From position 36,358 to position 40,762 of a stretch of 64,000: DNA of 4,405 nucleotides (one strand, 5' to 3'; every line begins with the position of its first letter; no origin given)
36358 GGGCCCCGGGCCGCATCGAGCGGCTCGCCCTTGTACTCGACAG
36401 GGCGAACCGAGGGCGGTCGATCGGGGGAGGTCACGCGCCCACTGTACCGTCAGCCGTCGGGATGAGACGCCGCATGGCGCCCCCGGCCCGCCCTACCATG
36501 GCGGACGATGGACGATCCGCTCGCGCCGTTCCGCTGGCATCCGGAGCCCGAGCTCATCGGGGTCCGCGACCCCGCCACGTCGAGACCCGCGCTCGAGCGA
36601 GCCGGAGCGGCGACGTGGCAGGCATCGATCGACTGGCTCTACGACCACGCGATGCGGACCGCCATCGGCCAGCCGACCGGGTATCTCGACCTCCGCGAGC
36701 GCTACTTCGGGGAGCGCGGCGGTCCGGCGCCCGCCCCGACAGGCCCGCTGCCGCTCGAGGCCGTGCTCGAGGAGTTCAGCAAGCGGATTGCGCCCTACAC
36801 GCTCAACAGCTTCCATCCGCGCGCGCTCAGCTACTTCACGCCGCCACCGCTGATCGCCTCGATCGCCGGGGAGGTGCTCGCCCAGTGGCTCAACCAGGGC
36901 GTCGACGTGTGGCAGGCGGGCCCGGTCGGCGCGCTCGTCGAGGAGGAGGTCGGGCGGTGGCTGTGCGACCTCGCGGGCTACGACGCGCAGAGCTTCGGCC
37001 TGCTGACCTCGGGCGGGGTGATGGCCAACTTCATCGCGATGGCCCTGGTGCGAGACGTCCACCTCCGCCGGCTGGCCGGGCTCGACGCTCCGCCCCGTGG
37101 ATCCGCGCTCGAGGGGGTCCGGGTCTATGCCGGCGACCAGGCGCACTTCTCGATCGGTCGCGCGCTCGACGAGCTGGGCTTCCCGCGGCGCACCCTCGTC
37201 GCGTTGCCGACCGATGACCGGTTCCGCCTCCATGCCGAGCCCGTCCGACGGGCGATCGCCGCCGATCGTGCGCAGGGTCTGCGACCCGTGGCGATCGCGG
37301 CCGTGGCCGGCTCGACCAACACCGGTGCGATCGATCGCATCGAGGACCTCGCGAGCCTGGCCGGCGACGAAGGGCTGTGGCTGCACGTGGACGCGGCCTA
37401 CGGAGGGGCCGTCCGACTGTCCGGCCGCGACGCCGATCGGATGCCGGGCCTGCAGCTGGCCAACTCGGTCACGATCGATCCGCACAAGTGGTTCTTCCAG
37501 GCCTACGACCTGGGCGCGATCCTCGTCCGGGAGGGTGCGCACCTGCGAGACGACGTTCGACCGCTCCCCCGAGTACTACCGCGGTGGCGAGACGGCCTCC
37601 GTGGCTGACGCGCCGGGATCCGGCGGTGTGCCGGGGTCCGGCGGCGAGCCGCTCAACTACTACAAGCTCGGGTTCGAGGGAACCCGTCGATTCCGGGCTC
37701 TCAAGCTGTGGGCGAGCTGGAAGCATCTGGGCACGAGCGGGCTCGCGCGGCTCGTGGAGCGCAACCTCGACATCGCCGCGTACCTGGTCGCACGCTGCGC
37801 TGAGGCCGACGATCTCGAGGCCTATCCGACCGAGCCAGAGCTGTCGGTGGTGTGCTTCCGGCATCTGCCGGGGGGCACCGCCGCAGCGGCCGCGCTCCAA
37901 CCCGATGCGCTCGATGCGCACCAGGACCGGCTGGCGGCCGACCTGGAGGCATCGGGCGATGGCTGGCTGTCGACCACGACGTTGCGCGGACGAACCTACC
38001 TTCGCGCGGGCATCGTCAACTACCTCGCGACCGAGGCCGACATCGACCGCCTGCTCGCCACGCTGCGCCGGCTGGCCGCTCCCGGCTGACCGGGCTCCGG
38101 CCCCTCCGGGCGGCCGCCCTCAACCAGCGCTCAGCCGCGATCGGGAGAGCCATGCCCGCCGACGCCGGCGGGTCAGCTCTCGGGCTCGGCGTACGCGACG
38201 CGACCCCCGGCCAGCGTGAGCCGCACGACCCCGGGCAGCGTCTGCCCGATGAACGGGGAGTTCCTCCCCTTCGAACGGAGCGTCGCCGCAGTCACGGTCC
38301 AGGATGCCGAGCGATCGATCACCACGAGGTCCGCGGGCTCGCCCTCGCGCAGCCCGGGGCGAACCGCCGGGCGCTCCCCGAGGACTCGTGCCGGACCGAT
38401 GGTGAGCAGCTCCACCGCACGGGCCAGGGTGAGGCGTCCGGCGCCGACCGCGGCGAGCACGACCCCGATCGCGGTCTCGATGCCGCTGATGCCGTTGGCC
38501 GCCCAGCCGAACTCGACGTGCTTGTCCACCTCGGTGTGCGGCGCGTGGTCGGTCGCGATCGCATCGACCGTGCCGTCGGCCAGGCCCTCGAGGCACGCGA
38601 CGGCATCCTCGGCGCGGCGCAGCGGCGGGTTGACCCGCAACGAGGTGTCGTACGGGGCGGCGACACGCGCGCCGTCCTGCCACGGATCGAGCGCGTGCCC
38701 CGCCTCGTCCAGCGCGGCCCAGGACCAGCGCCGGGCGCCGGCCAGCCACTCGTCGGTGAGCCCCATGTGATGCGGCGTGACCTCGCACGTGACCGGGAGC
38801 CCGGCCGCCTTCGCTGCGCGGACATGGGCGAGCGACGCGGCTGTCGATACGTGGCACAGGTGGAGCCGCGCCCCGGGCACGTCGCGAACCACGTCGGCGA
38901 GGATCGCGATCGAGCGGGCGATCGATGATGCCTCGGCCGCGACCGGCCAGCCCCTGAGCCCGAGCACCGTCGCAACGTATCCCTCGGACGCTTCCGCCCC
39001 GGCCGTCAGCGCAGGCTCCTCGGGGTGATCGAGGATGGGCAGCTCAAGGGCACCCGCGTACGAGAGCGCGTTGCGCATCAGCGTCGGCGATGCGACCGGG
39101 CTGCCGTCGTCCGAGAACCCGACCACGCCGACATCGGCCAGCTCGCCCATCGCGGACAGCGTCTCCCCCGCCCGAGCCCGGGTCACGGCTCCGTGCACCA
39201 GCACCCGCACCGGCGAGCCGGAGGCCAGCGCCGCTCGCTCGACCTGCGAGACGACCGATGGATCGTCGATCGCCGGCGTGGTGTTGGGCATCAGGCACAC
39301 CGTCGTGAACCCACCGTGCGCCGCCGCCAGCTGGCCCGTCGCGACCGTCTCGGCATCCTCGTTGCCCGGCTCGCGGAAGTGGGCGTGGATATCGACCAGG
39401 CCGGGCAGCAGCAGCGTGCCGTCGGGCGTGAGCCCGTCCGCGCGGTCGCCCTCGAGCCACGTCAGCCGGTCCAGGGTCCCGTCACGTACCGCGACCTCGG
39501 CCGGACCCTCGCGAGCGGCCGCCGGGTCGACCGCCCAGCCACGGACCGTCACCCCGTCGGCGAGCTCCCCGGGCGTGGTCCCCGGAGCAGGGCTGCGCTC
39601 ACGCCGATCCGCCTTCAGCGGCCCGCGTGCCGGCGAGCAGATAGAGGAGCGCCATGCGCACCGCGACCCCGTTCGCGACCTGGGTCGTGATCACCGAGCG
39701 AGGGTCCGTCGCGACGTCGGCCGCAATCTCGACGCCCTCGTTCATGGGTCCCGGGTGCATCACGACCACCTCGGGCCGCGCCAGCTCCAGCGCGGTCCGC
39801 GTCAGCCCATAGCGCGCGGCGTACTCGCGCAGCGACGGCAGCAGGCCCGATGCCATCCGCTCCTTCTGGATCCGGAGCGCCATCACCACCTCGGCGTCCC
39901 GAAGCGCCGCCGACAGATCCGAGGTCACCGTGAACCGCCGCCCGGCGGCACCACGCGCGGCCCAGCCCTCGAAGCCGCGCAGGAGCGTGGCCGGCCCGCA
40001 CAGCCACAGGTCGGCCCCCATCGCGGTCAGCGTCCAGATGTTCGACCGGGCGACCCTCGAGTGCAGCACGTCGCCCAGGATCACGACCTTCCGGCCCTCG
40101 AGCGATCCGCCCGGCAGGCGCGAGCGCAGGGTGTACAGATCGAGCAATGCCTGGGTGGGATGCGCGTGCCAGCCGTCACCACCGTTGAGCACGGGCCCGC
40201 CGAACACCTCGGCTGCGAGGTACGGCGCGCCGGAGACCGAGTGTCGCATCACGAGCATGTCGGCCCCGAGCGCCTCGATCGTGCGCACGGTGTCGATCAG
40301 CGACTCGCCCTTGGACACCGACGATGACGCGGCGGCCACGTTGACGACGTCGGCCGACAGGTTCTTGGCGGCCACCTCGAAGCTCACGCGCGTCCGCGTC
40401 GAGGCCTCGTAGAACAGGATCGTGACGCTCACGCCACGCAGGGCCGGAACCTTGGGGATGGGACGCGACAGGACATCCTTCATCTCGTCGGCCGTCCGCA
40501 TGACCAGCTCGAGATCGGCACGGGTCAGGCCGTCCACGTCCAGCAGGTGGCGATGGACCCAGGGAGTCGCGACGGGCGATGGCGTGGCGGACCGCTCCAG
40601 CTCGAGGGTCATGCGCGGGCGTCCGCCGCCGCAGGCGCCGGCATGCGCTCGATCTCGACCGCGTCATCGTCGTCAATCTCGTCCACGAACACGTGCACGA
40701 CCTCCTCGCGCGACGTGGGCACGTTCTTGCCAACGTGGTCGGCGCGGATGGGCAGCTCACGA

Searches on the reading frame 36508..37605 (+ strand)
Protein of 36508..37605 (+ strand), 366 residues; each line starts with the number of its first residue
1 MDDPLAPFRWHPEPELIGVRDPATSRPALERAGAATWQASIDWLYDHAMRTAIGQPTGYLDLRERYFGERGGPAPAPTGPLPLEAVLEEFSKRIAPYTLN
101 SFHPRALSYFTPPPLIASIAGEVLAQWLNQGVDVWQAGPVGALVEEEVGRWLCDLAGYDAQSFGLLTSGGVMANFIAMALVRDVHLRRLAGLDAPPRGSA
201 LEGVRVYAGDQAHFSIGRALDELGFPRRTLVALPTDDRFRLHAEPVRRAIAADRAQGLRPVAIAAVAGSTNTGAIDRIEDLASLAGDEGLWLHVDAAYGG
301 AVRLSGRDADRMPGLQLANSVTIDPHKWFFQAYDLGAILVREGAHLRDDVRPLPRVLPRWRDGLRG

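Call 81: search_protein_families(library=pfam, proteins=[window:36508-37605:+], max_evalue=0.0001)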
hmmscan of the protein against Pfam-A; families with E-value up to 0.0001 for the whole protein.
window:36508-37605:+ (366 aa): 1 family
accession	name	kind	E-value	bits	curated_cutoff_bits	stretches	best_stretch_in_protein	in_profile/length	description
PF00282.25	Pyridoxal_deC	-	4.3e-41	141.3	27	1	73-348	9-287/375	Pyridoxal-dependent decarboxylase conserved domain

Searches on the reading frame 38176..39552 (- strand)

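Call 52: search_protein_families(library=pfam, proteins=[window:38176-39552:-], max_evalue=0.00001)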
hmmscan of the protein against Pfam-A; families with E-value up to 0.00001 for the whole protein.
window:38176-39552:- (459 aa): 2 families
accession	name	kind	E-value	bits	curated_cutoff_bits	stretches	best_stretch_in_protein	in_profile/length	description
PF01979.26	Amidohydro_1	-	1.7e-19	70.7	25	1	48-452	2-344/345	Amidohydrolase family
PF07969.17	Amidohydro_3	-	5.1e-12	46.4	29.7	1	213-454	231-472/472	Amidohydrolase family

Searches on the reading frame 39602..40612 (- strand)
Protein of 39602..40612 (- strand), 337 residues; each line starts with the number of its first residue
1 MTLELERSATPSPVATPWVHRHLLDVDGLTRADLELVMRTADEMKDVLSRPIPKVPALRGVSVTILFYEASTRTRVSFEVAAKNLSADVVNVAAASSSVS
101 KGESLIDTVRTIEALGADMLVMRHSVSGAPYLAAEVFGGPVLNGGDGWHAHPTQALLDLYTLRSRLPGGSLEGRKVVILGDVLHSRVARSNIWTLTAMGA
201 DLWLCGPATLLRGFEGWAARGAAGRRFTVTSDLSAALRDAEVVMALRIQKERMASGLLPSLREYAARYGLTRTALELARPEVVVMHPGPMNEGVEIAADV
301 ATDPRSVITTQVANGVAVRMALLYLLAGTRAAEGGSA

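Call 81: search_protein_families(library=pfam, proteins=[window:39602-40612:-], max_evalue=0.0001)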
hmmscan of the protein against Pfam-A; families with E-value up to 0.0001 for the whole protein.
window:39602-40612:- (337 aa): 2 families
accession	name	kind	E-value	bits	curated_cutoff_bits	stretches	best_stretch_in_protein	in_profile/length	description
PF02729.26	OTCace_N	-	9.6e-41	139.8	29.9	1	21-163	1-147/148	Aspartate/ornithine carbamoyltransferase, carbamoyl-P binding domain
PF00185.30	OTCace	-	2.4e-26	93.1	29.4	1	172-326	1-157/157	Aspartate/ornithine carbamoyltransferase, Asp/Orn binding domain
